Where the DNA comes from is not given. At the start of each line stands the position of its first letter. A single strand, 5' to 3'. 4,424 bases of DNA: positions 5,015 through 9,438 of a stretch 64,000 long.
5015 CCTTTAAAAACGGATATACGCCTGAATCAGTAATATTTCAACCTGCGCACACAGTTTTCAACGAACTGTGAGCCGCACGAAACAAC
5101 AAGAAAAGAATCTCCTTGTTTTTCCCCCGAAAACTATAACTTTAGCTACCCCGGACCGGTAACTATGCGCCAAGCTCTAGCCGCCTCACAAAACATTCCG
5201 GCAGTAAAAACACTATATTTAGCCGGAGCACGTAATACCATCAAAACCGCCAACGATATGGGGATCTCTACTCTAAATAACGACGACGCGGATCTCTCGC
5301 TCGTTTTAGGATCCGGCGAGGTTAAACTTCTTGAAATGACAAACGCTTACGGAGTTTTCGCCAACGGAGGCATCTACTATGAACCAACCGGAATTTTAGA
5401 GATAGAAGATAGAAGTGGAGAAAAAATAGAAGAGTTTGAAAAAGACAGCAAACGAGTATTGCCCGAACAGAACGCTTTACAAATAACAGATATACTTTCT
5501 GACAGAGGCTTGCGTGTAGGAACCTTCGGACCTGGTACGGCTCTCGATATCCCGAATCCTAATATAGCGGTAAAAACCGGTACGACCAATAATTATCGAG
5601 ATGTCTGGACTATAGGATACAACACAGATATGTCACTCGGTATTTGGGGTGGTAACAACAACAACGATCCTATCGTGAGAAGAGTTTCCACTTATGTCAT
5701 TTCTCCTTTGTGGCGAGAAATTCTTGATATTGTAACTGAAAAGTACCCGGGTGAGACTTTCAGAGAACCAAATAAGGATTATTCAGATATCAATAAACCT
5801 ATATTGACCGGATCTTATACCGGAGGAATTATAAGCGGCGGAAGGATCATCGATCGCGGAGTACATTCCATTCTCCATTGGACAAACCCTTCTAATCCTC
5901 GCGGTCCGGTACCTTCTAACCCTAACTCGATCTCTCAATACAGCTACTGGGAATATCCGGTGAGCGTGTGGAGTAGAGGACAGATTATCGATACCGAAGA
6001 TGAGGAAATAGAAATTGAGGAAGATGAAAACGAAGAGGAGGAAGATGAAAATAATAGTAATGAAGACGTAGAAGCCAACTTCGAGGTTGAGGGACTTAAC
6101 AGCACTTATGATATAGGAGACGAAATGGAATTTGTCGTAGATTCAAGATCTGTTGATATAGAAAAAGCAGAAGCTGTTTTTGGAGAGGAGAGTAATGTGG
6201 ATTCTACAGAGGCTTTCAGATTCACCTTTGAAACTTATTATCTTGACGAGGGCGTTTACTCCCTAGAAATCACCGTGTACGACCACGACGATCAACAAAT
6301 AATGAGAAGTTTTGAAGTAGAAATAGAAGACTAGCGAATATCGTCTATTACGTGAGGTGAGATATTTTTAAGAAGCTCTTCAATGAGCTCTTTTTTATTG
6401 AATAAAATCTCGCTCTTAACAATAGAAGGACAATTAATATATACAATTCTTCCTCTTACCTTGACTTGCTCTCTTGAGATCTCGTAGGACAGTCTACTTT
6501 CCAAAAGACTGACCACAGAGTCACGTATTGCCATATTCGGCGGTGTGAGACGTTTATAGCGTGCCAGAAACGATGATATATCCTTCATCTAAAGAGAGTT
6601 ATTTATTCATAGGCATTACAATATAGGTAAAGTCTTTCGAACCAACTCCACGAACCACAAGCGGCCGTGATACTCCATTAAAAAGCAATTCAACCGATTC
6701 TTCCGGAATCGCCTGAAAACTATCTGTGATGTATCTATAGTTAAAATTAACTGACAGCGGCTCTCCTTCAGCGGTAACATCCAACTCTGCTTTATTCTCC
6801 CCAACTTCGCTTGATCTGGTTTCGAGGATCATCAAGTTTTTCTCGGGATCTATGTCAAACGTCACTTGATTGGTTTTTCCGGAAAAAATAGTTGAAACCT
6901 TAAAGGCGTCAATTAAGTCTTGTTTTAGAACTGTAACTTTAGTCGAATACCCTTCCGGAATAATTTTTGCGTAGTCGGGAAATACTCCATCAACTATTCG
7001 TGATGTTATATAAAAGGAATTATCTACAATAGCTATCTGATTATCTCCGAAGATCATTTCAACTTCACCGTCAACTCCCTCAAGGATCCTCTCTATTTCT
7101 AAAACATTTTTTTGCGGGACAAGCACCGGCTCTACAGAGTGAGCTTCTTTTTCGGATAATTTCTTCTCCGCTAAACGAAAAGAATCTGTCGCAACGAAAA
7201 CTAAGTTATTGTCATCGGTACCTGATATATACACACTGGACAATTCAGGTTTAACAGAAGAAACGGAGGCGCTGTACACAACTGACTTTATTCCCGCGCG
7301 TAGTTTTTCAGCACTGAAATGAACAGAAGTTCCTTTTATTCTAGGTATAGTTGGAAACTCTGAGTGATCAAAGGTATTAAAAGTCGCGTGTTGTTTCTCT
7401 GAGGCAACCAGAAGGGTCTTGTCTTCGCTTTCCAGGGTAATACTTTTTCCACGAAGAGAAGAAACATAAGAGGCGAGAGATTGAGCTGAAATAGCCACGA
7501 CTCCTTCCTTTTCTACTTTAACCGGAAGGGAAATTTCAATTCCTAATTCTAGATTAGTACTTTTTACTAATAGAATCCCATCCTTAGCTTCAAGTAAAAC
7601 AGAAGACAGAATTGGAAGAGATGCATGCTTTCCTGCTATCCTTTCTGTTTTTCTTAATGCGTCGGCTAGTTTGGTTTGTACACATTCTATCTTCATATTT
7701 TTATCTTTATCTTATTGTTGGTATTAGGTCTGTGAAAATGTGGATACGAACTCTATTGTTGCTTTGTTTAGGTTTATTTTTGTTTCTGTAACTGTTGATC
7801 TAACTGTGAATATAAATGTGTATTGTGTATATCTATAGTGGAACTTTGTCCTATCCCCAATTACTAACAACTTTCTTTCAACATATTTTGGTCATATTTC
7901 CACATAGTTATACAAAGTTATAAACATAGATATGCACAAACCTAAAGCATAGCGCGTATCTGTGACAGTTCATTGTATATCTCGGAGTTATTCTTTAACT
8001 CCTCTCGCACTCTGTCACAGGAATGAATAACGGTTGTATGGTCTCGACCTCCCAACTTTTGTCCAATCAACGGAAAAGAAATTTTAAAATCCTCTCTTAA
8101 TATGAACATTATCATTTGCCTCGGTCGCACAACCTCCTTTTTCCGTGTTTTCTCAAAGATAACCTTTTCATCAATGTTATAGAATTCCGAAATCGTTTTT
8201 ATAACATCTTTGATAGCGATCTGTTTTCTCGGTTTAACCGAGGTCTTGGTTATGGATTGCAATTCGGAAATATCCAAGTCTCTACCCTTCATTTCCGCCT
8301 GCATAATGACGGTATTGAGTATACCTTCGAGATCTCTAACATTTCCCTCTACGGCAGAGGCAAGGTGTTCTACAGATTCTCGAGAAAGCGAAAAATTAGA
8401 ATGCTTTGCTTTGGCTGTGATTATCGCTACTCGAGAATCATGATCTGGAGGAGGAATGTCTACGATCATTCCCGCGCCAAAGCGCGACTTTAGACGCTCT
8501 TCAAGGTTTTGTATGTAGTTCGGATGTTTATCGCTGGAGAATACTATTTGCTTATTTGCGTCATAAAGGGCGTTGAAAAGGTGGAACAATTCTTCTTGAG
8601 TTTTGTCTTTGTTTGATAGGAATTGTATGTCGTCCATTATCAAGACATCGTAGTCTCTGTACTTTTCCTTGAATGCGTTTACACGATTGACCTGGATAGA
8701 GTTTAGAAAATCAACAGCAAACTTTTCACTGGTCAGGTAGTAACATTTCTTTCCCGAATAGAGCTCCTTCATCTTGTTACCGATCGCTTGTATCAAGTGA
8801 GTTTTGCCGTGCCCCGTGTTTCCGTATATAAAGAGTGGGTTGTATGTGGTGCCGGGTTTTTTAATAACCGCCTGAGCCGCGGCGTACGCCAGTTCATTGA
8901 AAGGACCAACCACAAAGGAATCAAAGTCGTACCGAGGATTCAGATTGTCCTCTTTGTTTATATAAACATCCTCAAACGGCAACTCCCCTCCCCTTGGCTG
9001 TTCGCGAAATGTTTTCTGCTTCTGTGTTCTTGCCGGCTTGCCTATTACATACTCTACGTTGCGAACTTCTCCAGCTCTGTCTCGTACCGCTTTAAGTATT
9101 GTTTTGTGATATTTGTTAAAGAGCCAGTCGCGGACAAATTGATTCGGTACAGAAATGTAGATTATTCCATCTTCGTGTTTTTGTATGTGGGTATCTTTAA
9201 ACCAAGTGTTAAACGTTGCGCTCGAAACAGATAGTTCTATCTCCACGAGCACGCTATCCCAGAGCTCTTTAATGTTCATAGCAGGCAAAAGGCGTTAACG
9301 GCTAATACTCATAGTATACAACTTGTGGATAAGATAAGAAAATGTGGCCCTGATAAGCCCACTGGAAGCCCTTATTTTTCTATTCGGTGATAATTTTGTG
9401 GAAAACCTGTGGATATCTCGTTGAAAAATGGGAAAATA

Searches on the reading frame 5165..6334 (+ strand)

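Call 73: search_protein_families(library=pfam, proteins=[window:5165-6334:+], max_evalue=0.001)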
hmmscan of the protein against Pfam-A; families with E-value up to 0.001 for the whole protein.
window:5165-6334:+ (389 aa): 1 family
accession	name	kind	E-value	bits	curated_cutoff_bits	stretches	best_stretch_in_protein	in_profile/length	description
PF00905.27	Transpeptidase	-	1.4e-08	34.7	22.1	1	1-153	95-265/299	Penicillin binding protein transpeptidase domain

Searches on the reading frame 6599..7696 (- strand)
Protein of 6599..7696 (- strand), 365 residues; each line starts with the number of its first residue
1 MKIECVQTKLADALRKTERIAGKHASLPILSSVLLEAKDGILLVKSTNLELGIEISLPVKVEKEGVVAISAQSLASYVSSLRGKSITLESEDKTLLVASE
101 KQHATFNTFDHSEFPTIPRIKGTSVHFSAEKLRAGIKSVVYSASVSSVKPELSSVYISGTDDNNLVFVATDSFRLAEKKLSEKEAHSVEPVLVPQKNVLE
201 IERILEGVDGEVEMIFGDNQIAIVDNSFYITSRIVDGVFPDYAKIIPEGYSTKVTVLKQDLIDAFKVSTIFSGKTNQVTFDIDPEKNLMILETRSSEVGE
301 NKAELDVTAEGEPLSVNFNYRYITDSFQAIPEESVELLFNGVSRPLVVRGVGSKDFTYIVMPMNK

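Call 73: search_protein_families(library=pfam, proteins=[window:6599-7696:-], max_evalue=0.001)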
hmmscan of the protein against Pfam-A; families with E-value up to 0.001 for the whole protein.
window:6599-7696:- (365 aa): 3 families
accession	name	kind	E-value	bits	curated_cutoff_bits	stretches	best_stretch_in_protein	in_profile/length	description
PF00712.24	DNA_pol3_beta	-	9.5e-26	90.7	24.4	1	1-118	1-120/120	DNA polymerase III beta subunit, N-terminal domain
PF02767.21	DNA_pol3_beta_2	-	7e-23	81.6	27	1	129-241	4-116/116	DNA polymerase III beta subunit, central domain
PF02768.20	DNA_pol3_beta_3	-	7.1e-22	77.9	27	1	244-363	2-120/121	DNA polymerase III beta subunit, C-terminal domain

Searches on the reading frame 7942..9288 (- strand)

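Call 73: search_protein_families(library=pfam, proteins=[window:7942-9288:-], max_evalue=0.001)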
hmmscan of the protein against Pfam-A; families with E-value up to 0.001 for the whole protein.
window:7942-9288:- (448 aa): 9 families
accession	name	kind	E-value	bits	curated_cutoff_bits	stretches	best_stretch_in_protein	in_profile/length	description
PF00308.24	Bac_DnaA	-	5e-66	222.3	23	1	116-277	1-162/162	Bacterial DnaA ATPAse domain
PF08299.17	Bac_DnaA_C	-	2.2e-23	82.5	31.5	1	359-427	1-69/69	Bacterial dnaA protein helix-turn-helix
PF11638.13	DnaA_N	-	5.6e-16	58.4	24.6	1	8-69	2-64/65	DnaA N-terminal domain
PF01695.23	IstB_IS21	-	2.6e-08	34.1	24.1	1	152-252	95-193/238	IstB-like ATP binding protein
PF13401.12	AAA_22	-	4.7e-05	24.1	27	0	150-246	6-114/130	AAA domain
PF01637.24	ATPase_2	-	7.3e-05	23.1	33.2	1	147-253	18-117/225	ATPase domain predominantly from Archaea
PF00004.35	AAA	-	0.00011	23.1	21.2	1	153-249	2-104/131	ATPase family associated with various cellular activities (AAA)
PF13173.12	AAA_14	-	0.00015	22.3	27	1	150-270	3-115/129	AAA domain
PF00910.28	RNA_helicase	-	0.00091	20.1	21.5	0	153-239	2-72/105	RNA helicase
